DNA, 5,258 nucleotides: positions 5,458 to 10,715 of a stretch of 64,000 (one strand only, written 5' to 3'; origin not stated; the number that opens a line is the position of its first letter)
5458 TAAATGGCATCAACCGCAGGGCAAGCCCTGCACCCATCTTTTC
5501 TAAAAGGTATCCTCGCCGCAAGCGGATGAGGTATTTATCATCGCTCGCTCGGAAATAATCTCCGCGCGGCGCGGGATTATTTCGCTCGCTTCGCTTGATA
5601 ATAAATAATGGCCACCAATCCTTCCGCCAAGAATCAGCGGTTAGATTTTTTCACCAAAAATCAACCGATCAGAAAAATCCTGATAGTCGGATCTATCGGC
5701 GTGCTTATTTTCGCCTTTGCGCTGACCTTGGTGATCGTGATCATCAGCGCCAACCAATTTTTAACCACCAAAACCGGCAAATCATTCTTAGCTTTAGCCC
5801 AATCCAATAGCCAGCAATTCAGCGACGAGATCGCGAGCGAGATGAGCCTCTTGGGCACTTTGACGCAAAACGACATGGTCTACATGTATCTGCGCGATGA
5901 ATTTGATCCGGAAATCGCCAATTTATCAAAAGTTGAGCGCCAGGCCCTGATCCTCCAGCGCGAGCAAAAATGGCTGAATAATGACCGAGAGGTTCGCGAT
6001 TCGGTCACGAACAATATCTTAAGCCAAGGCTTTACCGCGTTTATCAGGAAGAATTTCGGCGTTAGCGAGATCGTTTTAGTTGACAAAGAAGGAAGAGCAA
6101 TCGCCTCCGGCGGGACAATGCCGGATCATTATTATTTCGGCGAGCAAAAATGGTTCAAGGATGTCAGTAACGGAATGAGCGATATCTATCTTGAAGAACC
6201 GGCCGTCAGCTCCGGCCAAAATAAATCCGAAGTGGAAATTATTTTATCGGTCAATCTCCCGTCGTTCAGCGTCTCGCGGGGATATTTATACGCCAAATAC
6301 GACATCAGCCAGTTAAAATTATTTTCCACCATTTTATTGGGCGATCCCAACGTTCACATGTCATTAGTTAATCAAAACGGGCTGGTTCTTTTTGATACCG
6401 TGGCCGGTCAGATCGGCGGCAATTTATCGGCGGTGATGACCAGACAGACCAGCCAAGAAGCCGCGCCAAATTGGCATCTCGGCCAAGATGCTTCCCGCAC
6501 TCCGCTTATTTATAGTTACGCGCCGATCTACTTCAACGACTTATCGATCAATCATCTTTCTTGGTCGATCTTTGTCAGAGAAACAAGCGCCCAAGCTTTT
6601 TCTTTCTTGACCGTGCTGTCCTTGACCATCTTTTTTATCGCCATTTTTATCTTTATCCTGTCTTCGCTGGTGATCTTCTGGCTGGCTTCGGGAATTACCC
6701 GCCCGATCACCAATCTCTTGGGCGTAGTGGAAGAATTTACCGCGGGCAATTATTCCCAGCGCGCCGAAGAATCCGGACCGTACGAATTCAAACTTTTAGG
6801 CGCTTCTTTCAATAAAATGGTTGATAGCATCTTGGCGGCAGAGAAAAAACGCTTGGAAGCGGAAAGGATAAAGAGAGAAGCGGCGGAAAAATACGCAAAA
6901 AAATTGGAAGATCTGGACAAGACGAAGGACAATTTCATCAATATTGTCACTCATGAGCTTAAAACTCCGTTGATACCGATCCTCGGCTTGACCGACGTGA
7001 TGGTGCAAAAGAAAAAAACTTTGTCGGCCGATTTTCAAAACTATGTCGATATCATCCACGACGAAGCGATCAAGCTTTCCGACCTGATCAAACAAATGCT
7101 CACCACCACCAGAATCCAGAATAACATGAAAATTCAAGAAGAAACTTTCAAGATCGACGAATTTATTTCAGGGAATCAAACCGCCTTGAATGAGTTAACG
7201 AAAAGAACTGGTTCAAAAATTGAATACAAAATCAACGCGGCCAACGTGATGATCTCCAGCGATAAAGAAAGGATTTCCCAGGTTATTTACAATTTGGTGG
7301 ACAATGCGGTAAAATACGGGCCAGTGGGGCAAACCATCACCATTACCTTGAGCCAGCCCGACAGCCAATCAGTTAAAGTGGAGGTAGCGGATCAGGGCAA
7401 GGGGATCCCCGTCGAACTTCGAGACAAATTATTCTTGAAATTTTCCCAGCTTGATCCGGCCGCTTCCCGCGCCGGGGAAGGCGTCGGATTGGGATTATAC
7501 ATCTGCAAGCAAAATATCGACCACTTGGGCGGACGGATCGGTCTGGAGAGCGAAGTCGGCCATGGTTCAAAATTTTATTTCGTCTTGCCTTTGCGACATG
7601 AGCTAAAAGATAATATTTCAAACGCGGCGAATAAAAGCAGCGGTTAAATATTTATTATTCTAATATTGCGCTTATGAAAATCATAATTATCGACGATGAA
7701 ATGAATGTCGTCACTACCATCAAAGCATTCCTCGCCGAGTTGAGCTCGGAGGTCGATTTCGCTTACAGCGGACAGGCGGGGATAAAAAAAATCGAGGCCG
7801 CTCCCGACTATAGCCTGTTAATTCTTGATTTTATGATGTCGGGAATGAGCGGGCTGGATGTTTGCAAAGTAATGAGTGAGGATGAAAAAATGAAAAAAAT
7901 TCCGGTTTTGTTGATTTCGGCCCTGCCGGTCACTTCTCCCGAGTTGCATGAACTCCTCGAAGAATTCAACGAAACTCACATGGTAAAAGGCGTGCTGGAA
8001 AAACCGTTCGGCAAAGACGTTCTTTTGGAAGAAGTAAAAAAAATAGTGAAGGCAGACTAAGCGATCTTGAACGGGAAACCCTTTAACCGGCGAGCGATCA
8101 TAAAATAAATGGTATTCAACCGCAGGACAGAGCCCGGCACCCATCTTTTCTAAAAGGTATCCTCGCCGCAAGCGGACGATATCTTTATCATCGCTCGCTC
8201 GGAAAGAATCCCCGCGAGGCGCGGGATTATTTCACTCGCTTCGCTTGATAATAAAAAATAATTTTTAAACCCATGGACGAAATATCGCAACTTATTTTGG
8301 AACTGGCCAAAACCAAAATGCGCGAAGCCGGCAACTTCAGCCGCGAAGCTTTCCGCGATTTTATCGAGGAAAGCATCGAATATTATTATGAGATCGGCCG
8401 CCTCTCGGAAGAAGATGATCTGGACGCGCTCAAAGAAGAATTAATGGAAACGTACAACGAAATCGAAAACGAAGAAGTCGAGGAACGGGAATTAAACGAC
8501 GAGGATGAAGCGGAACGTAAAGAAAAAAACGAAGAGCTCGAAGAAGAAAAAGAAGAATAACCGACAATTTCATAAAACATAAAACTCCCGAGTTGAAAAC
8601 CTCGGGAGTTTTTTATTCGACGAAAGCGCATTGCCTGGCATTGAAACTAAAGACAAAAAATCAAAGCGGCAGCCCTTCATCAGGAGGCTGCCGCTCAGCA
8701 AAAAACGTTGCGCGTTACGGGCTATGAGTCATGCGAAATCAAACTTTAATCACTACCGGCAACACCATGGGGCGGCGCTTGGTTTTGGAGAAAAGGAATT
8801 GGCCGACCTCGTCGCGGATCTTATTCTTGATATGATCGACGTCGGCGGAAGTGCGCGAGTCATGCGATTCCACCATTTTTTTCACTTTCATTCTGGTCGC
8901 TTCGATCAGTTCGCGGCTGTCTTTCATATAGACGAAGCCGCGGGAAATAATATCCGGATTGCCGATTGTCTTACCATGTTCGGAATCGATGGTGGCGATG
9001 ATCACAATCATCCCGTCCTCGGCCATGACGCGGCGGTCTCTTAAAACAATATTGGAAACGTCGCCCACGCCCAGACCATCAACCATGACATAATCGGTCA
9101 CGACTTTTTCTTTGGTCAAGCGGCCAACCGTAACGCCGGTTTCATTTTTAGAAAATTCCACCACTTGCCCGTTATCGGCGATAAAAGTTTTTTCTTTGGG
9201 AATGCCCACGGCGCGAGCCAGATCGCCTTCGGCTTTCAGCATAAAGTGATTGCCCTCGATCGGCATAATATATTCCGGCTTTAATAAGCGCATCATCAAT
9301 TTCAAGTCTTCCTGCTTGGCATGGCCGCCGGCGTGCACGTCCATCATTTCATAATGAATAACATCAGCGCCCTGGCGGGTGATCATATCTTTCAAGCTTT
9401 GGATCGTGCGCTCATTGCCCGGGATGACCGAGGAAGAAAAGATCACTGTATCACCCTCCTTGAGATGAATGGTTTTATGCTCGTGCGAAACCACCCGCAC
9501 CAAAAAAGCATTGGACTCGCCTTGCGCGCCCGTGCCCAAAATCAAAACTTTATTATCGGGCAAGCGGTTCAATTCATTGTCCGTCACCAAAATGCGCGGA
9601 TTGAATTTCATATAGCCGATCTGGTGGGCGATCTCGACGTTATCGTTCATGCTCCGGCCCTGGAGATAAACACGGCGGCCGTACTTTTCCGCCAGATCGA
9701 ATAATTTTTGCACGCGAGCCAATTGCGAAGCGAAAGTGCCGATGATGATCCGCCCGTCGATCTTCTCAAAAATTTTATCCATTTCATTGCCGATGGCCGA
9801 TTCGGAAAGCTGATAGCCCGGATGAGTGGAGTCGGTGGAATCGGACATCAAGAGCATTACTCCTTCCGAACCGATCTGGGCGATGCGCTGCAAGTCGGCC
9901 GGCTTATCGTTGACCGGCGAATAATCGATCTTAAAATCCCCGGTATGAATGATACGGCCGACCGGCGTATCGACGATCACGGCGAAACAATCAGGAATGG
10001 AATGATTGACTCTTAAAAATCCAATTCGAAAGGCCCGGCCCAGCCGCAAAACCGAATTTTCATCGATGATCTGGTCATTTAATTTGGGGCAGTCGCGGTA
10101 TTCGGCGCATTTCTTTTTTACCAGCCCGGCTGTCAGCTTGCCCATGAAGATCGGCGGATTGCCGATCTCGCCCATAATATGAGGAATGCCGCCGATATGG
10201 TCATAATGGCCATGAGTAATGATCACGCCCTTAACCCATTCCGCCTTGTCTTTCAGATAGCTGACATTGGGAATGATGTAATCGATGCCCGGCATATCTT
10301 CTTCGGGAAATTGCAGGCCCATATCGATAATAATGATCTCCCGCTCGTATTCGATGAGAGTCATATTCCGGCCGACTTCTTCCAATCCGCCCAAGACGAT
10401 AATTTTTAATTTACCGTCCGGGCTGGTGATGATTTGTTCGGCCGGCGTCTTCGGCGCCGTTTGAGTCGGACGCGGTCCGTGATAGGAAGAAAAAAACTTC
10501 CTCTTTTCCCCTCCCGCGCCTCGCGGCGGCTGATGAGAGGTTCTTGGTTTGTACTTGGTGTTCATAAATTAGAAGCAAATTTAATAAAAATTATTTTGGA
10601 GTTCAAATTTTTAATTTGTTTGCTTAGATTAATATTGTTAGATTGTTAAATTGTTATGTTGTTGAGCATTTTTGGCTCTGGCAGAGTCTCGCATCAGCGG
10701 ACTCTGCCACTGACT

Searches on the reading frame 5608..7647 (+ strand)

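Call 84: search_protein_families(library=pfam, proteins=[window:5608-7647:+], max_evalue=0.00001)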
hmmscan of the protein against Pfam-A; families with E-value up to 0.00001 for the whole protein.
window:5608-7647:+ (679 aa): 4 families
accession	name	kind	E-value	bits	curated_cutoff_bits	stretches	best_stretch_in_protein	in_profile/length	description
PF02518.31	HATPase_c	-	2.3e-28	99.3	26.4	1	552-663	2-110/111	Histidine kinase-, DNA gyrase B-, and HSP90-like ATPase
PF00512.31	HisKA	-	3.4e-12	46.7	26.9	1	440-505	2-65/66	His Kinase A (phospho-acceptor) domain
PF02743.24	dCache_1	-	3.5e-11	43.6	45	1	66-288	17-215/240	Cache domain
PF00672.30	HAMP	-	1.9e-10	41.3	25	1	358-409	1-52/53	HAMP domain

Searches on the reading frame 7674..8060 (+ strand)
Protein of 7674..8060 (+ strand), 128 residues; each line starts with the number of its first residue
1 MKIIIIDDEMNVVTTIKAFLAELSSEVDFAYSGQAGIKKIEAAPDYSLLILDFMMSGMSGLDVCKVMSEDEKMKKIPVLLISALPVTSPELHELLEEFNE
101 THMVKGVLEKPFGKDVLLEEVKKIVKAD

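Call 87: search_protein_families(library=pfam, proteins=[window:7674-8060:+], max_evalue=0.0001)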
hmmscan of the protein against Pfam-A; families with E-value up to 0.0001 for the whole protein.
window:7674-8060:+ (128 aa): 1 family
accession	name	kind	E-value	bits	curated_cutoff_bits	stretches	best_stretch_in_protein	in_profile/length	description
PF00072.30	Response_reg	-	5.8e-15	55.9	30.2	1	3-121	1-110/111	Response regulator receiver domain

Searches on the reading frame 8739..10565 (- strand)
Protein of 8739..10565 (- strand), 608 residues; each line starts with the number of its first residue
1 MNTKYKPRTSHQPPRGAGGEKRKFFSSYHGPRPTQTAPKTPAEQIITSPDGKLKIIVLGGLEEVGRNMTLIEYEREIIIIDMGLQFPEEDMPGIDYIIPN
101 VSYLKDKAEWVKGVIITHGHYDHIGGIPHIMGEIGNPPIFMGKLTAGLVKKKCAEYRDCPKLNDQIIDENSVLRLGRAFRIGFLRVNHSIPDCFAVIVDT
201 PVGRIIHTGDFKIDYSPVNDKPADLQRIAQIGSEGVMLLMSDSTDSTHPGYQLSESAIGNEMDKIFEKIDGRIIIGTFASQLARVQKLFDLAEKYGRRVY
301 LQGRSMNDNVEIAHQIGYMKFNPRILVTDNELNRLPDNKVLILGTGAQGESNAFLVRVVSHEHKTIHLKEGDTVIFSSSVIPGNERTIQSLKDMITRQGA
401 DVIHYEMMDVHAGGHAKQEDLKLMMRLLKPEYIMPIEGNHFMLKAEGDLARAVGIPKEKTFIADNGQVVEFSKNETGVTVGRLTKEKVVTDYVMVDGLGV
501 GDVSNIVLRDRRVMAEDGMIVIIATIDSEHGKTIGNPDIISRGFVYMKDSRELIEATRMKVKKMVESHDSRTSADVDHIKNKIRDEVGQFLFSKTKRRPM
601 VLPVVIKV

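Call 84: search_protein_families(library=pfam, proteins=[window:8739-10565:-], max_evalue=0.00001)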
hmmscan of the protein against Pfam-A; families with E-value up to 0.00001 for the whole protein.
window:8739-10565:- (608 aa): 4 families
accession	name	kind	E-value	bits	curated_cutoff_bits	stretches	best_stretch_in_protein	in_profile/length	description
PF22505.1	RNase_J_b_CASP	-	3.8e-42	143.5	27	1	271-391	2-122/126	Ribonuclease J, beta-CASP domain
PF17770.6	RNase_J_C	-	2.1e-33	115.8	23.8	1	507-608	1-102/102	Ribonuclease J C-terminal domain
PF00753.33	Lactamase_B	-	1.6e-11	45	22.7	1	64-213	4-152/196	Metallo-beta-lactamase superfamily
PF12706.13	Lactamase_B_2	-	8e-10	39.1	27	1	104-212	24-144/200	Beta-lactamase superfamily domain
